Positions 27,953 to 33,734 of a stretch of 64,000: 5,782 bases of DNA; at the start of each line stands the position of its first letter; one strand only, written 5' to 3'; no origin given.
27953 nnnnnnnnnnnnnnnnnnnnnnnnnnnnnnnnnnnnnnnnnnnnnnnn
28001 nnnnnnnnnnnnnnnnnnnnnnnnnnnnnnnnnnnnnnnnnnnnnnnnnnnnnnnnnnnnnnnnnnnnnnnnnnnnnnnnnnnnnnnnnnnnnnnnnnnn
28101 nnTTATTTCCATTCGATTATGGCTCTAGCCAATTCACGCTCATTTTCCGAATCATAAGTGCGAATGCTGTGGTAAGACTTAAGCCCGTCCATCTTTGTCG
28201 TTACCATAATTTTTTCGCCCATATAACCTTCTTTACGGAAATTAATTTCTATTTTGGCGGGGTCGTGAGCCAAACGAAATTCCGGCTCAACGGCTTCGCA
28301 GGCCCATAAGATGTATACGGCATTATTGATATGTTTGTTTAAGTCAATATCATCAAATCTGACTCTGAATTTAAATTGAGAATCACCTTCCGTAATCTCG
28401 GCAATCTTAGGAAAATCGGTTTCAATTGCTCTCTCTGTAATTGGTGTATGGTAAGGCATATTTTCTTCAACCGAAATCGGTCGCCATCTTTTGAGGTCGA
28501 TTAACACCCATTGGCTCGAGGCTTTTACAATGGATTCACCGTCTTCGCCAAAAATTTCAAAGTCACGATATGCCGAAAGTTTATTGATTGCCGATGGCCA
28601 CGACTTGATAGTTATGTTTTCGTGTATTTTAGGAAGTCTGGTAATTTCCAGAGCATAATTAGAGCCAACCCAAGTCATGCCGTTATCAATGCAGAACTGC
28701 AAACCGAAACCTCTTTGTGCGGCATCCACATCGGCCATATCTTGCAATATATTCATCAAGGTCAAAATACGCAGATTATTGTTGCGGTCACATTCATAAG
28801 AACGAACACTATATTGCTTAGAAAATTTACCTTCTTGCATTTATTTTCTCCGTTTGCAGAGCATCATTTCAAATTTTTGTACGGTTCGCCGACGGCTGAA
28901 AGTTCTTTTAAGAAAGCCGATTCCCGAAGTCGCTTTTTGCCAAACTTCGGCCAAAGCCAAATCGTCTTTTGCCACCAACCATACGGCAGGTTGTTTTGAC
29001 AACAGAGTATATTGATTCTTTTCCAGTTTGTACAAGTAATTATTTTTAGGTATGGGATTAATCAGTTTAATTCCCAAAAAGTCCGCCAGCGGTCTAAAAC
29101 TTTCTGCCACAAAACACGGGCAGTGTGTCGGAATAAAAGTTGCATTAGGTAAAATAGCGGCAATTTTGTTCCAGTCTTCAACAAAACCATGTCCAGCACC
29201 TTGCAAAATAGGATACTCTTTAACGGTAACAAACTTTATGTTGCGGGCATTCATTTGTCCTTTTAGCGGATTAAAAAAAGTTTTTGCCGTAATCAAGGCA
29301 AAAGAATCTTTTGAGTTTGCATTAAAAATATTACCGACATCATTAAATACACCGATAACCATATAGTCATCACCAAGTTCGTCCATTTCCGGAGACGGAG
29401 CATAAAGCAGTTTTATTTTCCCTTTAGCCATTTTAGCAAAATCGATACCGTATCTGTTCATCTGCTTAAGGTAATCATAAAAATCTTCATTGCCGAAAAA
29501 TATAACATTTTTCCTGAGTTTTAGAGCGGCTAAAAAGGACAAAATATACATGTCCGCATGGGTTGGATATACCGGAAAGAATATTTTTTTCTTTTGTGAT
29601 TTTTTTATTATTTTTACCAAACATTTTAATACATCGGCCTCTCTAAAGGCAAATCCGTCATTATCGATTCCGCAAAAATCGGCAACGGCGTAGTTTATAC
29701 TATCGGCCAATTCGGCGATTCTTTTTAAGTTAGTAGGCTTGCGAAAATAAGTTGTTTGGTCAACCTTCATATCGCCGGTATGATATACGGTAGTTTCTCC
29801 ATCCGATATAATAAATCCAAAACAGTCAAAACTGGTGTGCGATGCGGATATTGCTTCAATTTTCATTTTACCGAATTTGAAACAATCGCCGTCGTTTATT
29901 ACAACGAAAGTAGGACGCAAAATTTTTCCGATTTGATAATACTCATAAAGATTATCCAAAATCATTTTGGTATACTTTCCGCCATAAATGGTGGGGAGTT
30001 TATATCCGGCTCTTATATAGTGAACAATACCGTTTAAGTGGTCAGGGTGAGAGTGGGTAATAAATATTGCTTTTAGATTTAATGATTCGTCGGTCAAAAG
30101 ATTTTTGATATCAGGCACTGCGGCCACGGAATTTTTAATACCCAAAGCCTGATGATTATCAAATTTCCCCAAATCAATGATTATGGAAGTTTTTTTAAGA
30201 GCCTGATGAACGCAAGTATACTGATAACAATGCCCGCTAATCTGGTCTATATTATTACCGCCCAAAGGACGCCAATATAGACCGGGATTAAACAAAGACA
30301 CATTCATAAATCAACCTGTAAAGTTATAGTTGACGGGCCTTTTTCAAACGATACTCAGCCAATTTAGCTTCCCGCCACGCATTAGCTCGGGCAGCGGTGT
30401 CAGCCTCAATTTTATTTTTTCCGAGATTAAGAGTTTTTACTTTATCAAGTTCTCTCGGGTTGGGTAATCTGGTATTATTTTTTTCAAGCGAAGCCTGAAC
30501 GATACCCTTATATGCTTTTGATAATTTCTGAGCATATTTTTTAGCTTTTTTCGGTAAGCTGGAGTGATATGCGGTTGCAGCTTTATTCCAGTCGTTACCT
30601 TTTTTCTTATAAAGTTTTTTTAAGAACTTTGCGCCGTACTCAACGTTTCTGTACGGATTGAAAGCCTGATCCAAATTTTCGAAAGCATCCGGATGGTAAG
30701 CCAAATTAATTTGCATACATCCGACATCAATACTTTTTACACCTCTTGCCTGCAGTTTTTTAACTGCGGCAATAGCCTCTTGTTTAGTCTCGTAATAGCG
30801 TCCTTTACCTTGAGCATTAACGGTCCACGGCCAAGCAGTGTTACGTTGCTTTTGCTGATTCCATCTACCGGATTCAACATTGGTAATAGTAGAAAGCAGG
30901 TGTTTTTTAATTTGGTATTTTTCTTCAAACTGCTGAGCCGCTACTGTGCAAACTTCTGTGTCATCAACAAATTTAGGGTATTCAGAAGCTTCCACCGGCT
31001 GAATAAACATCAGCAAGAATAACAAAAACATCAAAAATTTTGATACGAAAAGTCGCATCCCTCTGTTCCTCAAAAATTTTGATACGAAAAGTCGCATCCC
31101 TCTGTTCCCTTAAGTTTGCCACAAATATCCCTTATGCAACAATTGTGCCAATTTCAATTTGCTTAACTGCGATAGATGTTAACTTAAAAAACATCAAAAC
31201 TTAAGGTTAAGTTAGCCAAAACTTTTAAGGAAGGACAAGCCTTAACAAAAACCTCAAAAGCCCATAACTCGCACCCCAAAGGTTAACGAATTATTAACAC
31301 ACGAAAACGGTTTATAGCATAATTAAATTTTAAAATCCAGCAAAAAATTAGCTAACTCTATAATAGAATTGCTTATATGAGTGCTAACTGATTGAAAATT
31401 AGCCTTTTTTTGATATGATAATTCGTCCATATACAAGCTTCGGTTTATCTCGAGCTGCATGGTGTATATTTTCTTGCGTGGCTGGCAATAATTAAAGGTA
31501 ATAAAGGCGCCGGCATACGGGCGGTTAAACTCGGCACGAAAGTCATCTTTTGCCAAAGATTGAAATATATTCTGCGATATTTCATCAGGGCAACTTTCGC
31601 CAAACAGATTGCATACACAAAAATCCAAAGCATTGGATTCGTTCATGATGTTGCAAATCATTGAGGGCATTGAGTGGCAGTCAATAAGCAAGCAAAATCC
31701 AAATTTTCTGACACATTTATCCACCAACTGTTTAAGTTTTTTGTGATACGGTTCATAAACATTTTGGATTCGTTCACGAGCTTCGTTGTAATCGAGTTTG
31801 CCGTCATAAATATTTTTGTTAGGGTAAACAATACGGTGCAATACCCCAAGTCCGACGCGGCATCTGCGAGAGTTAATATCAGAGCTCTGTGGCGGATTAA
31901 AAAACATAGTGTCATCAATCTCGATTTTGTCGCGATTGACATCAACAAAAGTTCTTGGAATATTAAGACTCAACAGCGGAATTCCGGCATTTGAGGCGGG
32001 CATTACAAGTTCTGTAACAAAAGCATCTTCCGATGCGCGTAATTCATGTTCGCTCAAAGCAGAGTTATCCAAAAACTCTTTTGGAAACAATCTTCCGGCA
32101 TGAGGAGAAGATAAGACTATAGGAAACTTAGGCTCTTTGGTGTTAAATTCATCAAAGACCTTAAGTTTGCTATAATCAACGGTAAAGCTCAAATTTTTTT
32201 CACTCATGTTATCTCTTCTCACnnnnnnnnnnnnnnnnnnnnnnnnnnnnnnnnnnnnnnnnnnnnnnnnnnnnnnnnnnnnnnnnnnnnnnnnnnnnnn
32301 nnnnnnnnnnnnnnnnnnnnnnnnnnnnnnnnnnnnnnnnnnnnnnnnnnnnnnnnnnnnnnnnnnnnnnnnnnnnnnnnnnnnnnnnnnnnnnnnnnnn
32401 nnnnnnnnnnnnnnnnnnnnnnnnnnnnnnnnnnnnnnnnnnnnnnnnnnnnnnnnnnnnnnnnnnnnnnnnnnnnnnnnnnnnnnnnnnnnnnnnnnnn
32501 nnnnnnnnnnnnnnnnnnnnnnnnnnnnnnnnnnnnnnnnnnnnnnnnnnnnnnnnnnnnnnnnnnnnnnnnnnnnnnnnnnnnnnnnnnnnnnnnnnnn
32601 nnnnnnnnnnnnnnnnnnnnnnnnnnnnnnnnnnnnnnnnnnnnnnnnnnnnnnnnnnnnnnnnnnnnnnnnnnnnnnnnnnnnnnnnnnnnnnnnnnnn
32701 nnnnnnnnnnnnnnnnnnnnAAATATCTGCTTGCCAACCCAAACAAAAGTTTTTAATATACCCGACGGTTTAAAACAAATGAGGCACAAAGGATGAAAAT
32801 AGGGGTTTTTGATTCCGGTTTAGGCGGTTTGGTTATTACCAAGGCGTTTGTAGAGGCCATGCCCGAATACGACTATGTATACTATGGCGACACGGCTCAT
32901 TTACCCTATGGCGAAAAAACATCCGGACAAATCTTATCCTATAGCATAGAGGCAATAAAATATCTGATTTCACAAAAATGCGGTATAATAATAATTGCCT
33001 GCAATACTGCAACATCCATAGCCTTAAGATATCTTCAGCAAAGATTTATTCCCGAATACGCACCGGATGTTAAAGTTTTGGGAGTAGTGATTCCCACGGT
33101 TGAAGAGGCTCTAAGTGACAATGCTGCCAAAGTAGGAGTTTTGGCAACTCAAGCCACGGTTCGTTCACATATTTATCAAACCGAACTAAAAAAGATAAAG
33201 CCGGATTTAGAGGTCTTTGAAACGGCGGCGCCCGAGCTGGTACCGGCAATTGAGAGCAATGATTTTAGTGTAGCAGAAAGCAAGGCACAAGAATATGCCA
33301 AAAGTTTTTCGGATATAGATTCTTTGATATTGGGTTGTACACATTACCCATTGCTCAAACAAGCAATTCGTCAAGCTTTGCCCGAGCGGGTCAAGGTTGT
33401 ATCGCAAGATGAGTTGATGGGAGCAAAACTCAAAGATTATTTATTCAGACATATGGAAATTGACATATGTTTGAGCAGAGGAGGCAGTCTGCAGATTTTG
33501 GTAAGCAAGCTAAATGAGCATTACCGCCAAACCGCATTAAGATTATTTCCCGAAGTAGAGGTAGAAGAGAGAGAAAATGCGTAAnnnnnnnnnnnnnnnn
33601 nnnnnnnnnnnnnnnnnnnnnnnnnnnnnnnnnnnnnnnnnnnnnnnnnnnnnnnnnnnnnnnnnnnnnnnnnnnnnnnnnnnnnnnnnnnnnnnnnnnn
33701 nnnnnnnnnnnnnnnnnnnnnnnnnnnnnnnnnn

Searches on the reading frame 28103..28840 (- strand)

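Call 6: search_protein_families(library=pfam, proteins=[window:28103-28840:-], max_evalue=0.01)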
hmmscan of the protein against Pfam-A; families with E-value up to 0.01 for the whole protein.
window:28103-28840:- (245 aa): 3 families
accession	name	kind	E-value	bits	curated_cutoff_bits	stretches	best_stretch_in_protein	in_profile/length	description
PF01643.23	Acyl-ACP_TE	-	2.7e-34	118.1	23.7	1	5-127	3-126/131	Acyl-ACP thioesterase N-terminal domain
PF20791.3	Acyl-ACP_TE_C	-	2.7e-20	72.9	21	1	153-245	7-100/101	Acyl-ACP thioesterase C-terminal domain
PF13279.12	4HBT_2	-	2e-07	31.9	25.5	1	160-217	1-71/122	Thioesterase-like superfamily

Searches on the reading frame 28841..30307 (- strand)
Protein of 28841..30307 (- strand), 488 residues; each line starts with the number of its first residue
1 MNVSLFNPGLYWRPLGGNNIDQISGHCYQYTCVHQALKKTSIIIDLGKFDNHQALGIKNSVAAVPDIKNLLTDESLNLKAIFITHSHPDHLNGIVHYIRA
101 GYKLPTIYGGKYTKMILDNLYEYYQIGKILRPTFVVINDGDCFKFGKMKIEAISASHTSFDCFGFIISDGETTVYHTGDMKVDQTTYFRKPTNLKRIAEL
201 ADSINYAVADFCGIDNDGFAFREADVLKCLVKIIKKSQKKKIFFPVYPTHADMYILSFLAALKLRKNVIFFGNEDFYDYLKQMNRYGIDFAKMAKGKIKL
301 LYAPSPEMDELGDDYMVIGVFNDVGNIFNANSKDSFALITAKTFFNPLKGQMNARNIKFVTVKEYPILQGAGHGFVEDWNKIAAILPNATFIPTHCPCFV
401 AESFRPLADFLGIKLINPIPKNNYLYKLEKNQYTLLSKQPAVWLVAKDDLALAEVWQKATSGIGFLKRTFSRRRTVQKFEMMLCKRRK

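Call 6: search_protein_families(library=pfam, proteins=[window:28841-30307:-], max_evalue=0.01)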
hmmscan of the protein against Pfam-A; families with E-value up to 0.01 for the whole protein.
window:28841-30307:- (488 aa): 3 families
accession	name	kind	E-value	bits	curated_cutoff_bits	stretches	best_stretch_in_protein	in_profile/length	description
PF12706.13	Lactamase_B_2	-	2.6e-13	50.5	27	1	76-183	29-146/200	Beta-lactamase superfamily domain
PF00753.33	Lactamase_B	-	8.9e-07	29.5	22.7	1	70-271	36-194/196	Metallo-beta-lactamase superfamily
PF13483.12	Lactamase_B_3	-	0.0018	18.7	24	1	76-183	35-114/160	Beta-lactamase superfamily domain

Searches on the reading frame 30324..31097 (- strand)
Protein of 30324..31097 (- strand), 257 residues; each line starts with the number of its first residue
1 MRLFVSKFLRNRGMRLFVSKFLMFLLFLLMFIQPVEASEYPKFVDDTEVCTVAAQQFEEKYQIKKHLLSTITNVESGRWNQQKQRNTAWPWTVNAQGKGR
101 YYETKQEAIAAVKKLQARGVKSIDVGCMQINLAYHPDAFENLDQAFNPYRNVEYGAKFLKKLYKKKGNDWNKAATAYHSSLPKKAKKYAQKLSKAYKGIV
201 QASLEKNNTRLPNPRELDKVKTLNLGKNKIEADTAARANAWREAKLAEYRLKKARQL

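Call 6: search_protein_families(library=pfam, proteins=[window:30324-31097:-], max_evalue=0.01)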
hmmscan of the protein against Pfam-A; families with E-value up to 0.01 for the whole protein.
window:30324-31097:- (257 aa): 1 family
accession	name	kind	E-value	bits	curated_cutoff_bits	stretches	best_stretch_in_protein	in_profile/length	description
PF01464.25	SLT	-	4.8e-12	45.9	21.3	1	55-195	4-112/117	Transglycosylase SLT domain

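Call 73: search_protein_families(library=ncbifam, proteins=[window:30324-31097:-], max_evalue=0.001)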
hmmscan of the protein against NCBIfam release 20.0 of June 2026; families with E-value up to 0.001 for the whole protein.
window:30324-31097:- (257 aa): 1 family
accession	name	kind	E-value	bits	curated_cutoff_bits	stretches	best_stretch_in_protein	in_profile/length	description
NF011856.0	PRK15328.1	equivalog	4.2e-06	26.4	208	1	121-211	57-154/160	type III secretion system invasion protein IagB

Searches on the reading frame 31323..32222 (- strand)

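Call 5: search_protein_families(library=pfam, proteins=[window:31323-32222:-], max_evalue=0.01)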
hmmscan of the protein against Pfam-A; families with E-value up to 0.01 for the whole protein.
window:31323-32222:- (299 aa): 1 family
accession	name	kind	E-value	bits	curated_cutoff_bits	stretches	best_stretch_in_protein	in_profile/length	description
PF05013.17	FGase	-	9.6e-58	196.3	28.9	1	34-265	2-219/219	N-formylglutamate amidohydrolase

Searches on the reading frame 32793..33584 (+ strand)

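Call 5: search_protein_families(library=pfam, proteins=[window:32793-33584:+], max_evalue=0.01)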
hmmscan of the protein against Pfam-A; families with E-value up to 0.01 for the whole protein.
window:32793-33584:+ (263 aa): 1 family
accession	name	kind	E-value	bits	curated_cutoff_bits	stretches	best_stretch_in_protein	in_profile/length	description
PF01177.27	Asp_Glu_race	-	3e-16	60.3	31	1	50-200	55-198/211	Asp/Glu/Hydantoin racemase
